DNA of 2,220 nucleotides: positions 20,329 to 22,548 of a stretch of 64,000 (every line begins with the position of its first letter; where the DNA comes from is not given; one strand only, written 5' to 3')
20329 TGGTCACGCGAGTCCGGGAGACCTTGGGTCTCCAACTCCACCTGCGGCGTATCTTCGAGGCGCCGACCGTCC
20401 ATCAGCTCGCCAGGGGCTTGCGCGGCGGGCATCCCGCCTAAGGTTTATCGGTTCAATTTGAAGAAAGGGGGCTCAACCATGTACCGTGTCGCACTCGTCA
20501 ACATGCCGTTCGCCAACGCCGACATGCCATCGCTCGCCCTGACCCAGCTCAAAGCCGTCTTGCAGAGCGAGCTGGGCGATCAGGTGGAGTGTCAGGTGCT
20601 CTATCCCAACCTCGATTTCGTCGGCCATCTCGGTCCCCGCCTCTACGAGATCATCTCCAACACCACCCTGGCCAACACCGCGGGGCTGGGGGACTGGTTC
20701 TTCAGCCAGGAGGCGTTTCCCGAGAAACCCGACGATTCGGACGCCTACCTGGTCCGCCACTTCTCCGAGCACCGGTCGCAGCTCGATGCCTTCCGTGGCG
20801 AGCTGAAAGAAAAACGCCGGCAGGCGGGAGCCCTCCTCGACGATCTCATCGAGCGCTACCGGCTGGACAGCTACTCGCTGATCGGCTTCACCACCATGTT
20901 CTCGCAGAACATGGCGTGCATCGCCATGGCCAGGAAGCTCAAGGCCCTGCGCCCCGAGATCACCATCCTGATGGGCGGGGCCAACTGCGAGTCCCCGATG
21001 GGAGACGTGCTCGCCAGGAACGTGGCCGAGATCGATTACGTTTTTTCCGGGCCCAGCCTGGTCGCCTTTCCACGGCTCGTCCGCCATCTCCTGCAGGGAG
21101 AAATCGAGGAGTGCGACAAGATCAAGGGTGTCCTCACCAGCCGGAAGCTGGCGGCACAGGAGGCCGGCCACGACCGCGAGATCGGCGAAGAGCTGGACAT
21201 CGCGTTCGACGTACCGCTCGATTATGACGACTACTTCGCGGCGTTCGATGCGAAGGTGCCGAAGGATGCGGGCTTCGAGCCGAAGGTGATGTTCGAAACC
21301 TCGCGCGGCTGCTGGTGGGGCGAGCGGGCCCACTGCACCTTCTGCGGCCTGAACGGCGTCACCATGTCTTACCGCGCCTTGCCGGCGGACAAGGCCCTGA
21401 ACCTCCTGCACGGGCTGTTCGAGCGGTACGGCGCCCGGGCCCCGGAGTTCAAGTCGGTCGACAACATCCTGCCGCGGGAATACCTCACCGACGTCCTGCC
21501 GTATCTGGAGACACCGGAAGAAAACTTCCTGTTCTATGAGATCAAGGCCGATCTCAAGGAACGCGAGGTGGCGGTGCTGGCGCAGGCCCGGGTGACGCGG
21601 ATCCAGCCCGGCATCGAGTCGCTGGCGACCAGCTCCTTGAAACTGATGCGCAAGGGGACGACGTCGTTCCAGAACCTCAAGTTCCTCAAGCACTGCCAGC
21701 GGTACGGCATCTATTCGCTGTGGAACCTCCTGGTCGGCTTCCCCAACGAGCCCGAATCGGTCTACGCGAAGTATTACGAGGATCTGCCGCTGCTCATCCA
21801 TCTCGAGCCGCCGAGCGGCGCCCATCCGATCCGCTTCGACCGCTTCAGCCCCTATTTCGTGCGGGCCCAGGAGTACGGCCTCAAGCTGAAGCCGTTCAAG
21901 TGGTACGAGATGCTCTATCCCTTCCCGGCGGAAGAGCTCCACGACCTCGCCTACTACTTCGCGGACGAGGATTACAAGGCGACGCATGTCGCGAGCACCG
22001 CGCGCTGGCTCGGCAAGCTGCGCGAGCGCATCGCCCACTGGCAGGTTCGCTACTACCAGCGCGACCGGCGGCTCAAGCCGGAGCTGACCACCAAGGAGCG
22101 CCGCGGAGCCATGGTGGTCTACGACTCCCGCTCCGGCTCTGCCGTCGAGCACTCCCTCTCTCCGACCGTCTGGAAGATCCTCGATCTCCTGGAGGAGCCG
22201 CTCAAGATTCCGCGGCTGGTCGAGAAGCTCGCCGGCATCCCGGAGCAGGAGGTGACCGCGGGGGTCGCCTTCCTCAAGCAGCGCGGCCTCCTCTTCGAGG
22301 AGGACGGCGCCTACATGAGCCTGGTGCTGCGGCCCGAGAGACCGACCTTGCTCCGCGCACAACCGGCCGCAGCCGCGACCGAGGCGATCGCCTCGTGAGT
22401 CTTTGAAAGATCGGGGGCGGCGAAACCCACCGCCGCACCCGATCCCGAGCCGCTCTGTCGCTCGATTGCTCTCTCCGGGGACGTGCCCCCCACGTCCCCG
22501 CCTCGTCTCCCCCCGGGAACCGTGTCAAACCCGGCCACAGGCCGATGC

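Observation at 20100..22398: NRPS assembly line ends on a bare carrier domain and is followed by a RiPP-type B12/radical-SAM enzyme with an RRE-like tail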

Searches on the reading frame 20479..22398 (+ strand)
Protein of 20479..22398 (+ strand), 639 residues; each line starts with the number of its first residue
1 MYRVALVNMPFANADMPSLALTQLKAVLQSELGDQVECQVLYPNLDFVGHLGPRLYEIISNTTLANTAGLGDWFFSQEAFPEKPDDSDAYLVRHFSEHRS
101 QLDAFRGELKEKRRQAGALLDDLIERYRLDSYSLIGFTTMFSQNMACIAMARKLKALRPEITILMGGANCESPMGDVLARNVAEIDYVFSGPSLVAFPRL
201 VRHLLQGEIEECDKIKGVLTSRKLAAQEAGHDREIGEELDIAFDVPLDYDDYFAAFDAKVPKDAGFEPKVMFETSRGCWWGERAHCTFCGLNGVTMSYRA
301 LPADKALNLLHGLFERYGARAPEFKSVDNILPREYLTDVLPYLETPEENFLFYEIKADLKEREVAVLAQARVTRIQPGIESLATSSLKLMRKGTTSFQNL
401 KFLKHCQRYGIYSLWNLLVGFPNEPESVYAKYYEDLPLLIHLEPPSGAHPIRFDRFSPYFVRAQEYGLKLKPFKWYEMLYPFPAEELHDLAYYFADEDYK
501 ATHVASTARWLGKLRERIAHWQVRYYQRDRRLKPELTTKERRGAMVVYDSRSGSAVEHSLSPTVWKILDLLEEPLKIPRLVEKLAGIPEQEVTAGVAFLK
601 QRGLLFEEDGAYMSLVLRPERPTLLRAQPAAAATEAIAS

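Call 5: search_protein_families(library=ncbifam, proteins=[window:20479-22398:+], max_evalue=0.01)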
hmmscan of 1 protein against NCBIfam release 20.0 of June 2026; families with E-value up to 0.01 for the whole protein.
window:20479-22398:+ (639 aa): 9 families
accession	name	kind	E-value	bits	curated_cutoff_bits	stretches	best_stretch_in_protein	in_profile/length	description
TIGR03975.1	rSAM_ocin_1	subfamily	4.1e-169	563.9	281.85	1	4-617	1-606/606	RiPP maturation radical SAM C-methyltransferase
TIGR03471.1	HpnJ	equivalog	2.1e-07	30.2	577.6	1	139-426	76-352/472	hopanoid biosynthesis associated radical SAM protein HpnJ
NF038361.1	rSAM_Sden_1168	equivalog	1.3e-06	27.3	575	1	129-324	138-333/560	Sden_1168 family B12-binding radical SAM P-methyltransferase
TIGR04479.1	bcpD_PhpK_rSAM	subfamily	3.9e-06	25.5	600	1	269-476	241-444/504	PhpK family radical SAM P-methyltransferase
TIGR04014.1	B12_SAM_MJ_0865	equivalog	4.5e-06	25.7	360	1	331-431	225-328/434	methyl-coenzyme M reductase glutamine C-methyltransferase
NF050148.1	rSAM_ApyD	equivalog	7.7e-06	24.6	750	1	133-425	76-352/645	RiPP biosynthesis radical SAM protein ApyD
TIGR04013.1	B12_SAM_MJ_1487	hypoth_equivalog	1.6e-05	23.9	251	1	140-290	51-168/382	TIGR04013 family B12-binding domain/radical SAM domain-containing protein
TIGR04367.1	HpnR_B12_rSAM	equivalog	3e-05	22.7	650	1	134-418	63-332/490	hopanoid C-3 methylase HpnR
TIGR02026.1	BchE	equivalog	0.00025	20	481.35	1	141-430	73-356/497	magnesium-protoporphyrin IX monomethyl ester anaerobic oxidative cyclase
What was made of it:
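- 20479..22398 (+): Cobalamin-dependent (class B) radical SAM enzyme, 639 aa, TIGR03975 family; proposed peptide C-methyltransferase. NCBIfam 563.9 bits against 281.85 (call 5).
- Closest known: PoyB and PoyC, proteusin. Same: The same NCBIfam family (call 5).
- Closest known: CysS. Different: It is not in TIGR03975 (call 5 gives no such hit).
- NCBI names the family after characterised C-methyltransferases (call 5).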

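Call 6: search_protein_families(library=pfam, proteins=[window:20479-22398:+], max_evalue=0.01)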
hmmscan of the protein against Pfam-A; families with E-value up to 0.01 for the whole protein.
window:20479-22398:+ (639 aa): 2 families
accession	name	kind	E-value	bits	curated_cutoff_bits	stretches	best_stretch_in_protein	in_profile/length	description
PF04055.27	Radical_SAM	-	5.6e-10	40.1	29.5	1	273-429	2-159/166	Radical SAM superfamily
PF02310.24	B12-binding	-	3.6e-05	24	32.1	1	121-200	41-120/121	B12 binding domain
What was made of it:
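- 20479..21093 (+): N-terminal Rossmann-like cobalamin-binding domain (about aa 1-205). The Pfam B12-binding hit is below threshold (24.0 against 32.1 bits; aa 121-200; call 6).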

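Call 8: find_encoding_contigs(protein=window:20479-22398:+, flank=10000, max_places=6)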
Protein window:20479-22398:+ (639 aa): 8 contigs read that carry it; 6 places shown.
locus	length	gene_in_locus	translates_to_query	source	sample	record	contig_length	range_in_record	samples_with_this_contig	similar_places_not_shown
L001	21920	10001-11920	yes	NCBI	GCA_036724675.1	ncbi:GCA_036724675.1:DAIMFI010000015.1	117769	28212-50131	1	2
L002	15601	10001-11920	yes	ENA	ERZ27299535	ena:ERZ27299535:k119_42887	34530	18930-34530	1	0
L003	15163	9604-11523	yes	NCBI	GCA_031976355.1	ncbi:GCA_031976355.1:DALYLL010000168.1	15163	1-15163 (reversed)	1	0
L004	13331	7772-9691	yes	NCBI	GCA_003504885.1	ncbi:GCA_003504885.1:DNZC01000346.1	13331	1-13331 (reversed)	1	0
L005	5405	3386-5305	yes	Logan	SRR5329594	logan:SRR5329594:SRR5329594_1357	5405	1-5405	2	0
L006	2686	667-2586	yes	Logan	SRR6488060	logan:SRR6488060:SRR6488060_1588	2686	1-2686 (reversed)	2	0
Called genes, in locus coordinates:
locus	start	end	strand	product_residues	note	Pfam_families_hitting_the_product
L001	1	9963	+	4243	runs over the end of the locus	PF00668:Condensation, PF00501:AMP-binding, PF13193:AMP-binding_C, PF00550:PP-binding, PF00668:Condensation, PF00501:AMP-binding, PF13193:AMP-binding_C, PF00550:PP-binding, +8 more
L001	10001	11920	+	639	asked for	PF04055:Radical_SAM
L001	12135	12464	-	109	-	-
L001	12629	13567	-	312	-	PF02729:OTCace_N, PF00185:OTCace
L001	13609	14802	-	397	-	PF02274:ADI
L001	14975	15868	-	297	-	PF10099:RskA_C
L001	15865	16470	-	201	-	PF04542:Sigma70_r2, PF08281:Sigma70_r4_2, PF04545:Sigma70_r4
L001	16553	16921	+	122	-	PF03061:4HBT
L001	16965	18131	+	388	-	PF13439:Glyco_transf_4, PF13579:Glyco_trans_4_4, PF20706:GT4-conflict (weak), PF00534:Glycos_transf_1, PF13692:Glyco_trans_1_4, PF13524:Glyco_trans_1_2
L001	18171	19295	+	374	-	PF13439:Glyco_transf_4 (faint), PF00534:Glycos_transf_1, PF13692:Glyco_trans_1_4, PF13524:Glyco_trans_1_2 (weak), PF20706:GT4-conflict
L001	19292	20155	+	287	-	PF00535:Glycos_transf_2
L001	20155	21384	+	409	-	PF13472:Lipase_GDSL_2 (weak)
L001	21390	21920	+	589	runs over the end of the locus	PF02543:Carbam_trans_N, PF16861:Carbam_trans_C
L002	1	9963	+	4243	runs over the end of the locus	PF00668:Condensation, PF00501:AMP-binding, PF13193:AMP-binding_C, PF00550:PP-binding, PF00668:Condensation, PF00501:AMP-binding, PF13193:AMP-binding_C, PF00550:PP-binding, +8 more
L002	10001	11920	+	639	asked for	PF04055:Radical_SAM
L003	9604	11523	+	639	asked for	PF04055:Radical_SAM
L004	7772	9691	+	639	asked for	PF04055:Radical_SAM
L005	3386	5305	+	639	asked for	PF04055:Radical_SAM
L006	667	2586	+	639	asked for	PF04055:Radical_SAM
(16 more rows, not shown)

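Call 12: find_homologous_proteins(query=window:20479-22398:+, max_evalue=1e-10)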
Query window:20479-22398:+ (639 aa): 7980 proteins with E <= 1e-10 among 8000 candidates; the best 120 are listed.
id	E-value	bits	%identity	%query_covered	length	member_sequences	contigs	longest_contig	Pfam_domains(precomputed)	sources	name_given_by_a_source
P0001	0.0e+0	1467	100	100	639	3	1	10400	PF04055.28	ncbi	-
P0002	0.0e+0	1264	85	100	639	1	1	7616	PF04055.28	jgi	jgi:ribosomal peptide maturation radical SAM protein 1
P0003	0.0e+0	1262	86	99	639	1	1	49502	PF04055.28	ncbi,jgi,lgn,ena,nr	ncbi:MAG TPA: RiPP maturation radical SAM C-methyltransferase [Thermoanaerobaculia bacterium]|nr:RiP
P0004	0.0e+0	1223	83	98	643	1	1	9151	PF04055.28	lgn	-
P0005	0.0e+0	1220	81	100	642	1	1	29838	PF04055.28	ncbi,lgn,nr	ncbi:MAG TPA: RiPP maturation radical SAM C-methyltransferase [Thermoanaerobaculia bacterium]|nr:RiP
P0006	0.0e+0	1165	78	100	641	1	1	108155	PF04055.28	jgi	jgi:ribosomal peptide maturation radical SAM protein 1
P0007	0.0e+0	1131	77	98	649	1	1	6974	PF04055.28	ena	-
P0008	0.0e+0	1073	72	99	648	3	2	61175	PF04055.28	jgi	-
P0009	0.0e+0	1054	70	100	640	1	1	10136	PF04055.28,PF02310.25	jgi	jgi:ribosomal peptide maturation radical SAM protein 1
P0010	0.0e+0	1016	69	100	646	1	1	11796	PF04055.28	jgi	jgi:ribosomal peptide maturation radical SAM protein 1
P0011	7.1e-298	1007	68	99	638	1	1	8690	PF04055.28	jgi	jgi:ribosomal peptide maturation radical SAM protein 1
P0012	2.6e-293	992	67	100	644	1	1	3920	PF04055.28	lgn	-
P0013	8.3e-293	991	68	98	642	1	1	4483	PF04055.28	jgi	jgi:ribosomal peptide maturation radical SAM protein 1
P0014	1.9e-292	989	68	100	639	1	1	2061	PF04055.28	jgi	-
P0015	9.6e-292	987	66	100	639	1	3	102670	PF04055.28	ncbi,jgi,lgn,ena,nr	ncbi:MAG TPA: RiPP maturation radical SAM C-methyltransferase [Thermoanaerobaculia bacterium]|nr:RiP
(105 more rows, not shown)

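Call 13: find_encoding_contigs(protein=P0003, flank=10000, max_places=1)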
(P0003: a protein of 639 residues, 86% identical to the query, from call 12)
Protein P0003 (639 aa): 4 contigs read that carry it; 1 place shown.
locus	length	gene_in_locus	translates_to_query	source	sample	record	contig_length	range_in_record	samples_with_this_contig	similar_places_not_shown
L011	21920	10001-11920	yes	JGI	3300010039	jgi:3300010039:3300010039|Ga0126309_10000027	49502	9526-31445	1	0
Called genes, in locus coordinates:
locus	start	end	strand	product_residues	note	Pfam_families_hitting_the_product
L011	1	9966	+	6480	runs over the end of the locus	PF00501:AMP-binding, PF13193:AMP-binding_C, PF00550:PP-binding, PF00668:Condensation, PF00501:AMP-binding, PF08241:Methyltransf_11, PF08242:Methyltransf_12, PF13489:Methyltransf_23, +21 more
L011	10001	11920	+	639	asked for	PF04055:Radical_SAM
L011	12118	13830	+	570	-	PF13231:PMT_2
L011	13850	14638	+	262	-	PF09976:TPR_21 (weak), PF07719:TPR_2 (faint), PF13174:TPR_6 (faint)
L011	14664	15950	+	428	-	PF02885:Glycos_trans_3N, PF00591:Glycos_transf_3, PF07831:PYNP_C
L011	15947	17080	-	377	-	PF00657:Lipase_GDSL, PF13472:Lipase_GDSL_2, PF00404:Dockerin_1 (weak)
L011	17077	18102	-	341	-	-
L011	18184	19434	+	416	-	PF00994:MoCF_biosynth, PF18146:CinA_KH (weak), PF02464:CinA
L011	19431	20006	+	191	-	PF02834:LigT_PEase, PF13563:2_5_RNA_ligase2, PF02834:LigT_PEase (weak)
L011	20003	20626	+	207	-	PF02660:G3P_acyltransf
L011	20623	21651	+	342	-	PF01210:NAD_Gly3P_dh_N, PF02558:ApbA, PF03807:F420_oxidored, PF07479:NAD_Gly3P_dh_C, PF20618:GPD_NAD_C_bact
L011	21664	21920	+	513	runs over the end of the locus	PF00117:GATase, PF00733:Asn_synthase (faint), PF07722:Peptidase_C26 (weak), PF02540:NAD_synthase (weak), PF00958:GMP_synt_C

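Call 14: find_encoding_contigs(protein=P0006, flank=10000, max_places=1)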
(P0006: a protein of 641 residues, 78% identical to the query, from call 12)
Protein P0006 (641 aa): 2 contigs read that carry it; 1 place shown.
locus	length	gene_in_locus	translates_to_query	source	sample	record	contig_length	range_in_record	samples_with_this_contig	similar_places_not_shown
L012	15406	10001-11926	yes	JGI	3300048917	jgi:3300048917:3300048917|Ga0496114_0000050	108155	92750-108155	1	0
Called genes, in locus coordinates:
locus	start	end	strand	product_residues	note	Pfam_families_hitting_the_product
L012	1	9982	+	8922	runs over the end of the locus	-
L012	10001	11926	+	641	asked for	PF04055:Radical_SAM (weak)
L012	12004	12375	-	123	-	-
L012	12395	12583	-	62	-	-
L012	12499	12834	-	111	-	-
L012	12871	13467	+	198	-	-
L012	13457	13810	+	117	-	-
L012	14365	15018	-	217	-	PF02371:Transposase_20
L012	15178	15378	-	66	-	-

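Call 15: find_encoding_contigs(protein=P0008, flank=10000, max_places=1)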
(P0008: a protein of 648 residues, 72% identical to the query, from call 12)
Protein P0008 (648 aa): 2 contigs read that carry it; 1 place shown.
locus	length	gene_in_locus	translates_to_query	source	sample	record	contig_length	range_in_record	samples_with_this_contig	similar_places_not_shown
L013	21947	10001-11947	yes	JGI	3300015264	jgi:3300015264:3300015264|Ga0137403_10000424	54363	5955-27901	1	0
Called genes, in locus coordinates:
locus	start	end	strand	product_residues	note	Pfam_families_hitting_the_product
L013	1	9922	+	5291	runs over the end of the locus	?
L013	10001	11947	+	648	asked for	PF04055:Radical_SAM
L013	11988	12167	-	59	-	-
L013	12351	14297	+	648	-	PF07715:Plug, PF00593:TonB_dep_Rec_b-barrel, PF14905:OMP_b-brl_3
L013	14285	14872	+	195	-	PF13689:DUF4154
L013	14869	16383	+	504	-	PF17152:CHASE8, PF00672:HAMP, PF00512:HisKA, PF02518:HATPase_c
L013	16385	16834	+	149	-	PF00072:Response_reg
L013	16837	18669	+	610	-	PF00072:Response_reg, PF00512:HisKA, PF02518:HATPase_c, PF00072:Response_reg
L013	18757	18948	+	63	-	-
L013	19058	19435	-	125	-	-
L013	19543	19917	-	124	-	PF00107:ADH_zinc_N, PF13602:ADH_zinc_N_2 (weak)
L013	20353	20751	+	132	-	PF09851:SHOCT (weak)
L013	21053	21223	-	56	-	-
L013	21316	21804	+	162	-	PF01850:PIN (weak)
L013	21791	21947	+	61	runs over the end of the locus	-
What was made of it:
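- Linkage: calls 13-15. rSAM genes at 86%, 78% and 72% identity lie immediately after a giant NRPS gene with unrelated downstream genes.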

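Call 16: find_encoding_contigs(protein=P0015, flank=10000, max_places=1)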
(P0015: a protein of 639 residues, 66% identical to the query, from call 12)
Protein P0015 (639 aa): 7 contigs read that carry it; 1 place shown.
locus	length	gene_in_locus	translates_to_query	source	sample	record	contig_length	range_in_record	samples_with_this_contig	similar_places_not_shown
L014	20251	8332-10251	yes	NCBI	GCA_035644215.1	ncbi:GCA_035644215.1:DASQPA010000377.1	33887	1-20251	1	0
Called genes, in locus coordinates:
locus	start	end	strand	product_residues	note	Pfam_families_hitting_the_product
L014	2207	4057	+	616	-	PF04851:ResIII, PF10593:Z1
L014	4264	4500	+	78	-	-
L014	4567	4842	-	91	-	-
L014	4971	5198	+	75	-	-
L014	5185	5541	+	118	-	-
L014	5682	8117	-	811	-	PF12704:MacB_PCD, PF02687:FtsX, PF12704:MacB_PCD, PF02687:FtsX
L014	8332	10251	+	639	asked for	PF04055:Radical_SAM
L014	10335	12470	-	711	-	PF13517:FG-GAP_3, PF01839:FG-GAP (weak), PF07593:UnbV_ASPIC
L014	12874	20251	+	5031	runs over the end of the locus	PF00501:AMP-binding, PF23024:AMP-dom_DIP2-like, PF00550:PP-binding, PF00668:Condensation, PF00501:AMP-binding, PF00296:Bac_luciferase, PF00501:AMP-binding, PF13193:AMP-binding_C, +20 more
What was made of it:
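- The 66% relative lies 2.6 kb from an NRPS (call 16).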

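Call 17: search_protein_families(library=pfam, proteins=[L011:5467-9966:+, L012:5483-9982:+, L013:5423-9922:+], max_evalue=0.001)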
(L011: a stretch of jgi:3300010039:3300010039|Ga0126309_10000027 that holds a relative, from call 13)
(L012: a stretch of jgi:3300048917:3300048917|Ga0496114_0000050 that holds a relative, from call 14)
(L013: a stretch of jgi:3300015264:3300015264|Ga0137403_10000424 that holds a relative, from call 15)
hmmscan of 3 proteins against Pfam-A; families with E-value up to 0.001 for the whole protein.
L011:5467-9966:+ (1499 aa): 5 families
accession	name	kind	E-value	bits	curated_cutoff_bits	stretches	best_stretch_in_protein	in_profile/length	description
PF00668.25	Condensation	-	2e-101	340.4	30.6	1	164-611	4-456/456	Condensation domain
PF00501.34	AMP-binding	-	1.7e-84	284.3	29.9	1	631-982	1-383/384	AMP-binding enzyme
PF00975.26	Thioesterase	-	2.4e-33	116.7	26.4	1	1238-1489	2-224/226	Thioesterase domain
PF00550.31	PP-binding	-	2.1e-32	111.6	20.8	2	79-142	2-67/67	Phosphopantetheine attachment site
PF13193.12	AMP-binding_C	-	2.2e-19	70.6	24.5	2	1042-1124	1-76/76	AMP-binding enzyme C-terminal domain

L012:5483-9982:+ (1499 aa): 4 families
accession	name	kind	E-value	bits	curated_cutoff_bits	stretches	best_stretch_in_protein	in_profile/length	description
PF00501.34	AMP-binding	-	5.9e-110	368.1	29.9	2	899-1265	1-384/384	AMP-binding enzyme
PF00668.25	Condensation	-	1e-105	354.5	30.6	1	432-871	5-447/456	Condensation domain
PF00550.31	PP-binding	-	1.2e-35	122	20.8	2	335-398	3-66/67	Phosphopantetheine attachment site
PF13193.12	AMP-binding_C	-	1.4e-32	112.8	24.5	2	1324-1399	1-76/76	AMP-binding enzyme C-terminal domain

L013:5423-9922:+ (1499 aa): 5 families
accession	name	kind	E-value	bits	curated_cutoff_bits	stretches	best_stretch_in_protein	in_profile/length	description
PF00668.25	Condensation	-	2.1e-102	343.6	30.6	1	154-605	2-456/456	Condensation domain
PF00501.34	AMP-binding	-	1.5e-75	254.8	29.9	1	625-971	2-384/384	AMP-binding enzyme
PF00975.26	Thioesterase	-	1.5e-33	117.4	26.4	1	1220-1478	2-224/226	Thioesterase domain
PF00550.31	PP-binding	-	1.6e-32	112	20.8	2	71-133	2-66/67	Phosphopantetheine attachment site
PF13193.12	AMP-binding_C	-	1.1e-19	71.6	24.5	1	1030-1105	1-76/76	AMP-binding enzyme C-terminal domain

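Call 19: search_solved_structures(query=window:20479-22398:+, max_evalue=1)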
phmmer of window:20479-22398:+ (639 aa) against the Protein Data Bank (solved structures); distinct sequences matched with E-value up to 1: 1.
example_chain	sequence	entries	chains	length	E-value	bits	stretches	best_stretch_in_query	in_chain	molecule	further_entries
5ul2_A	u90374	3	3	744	0.041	15.4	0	266-314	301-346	OxsB protein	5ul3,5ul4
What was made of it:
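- Tried and rejected: Only OxsB, at E 0.04 (call 19).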
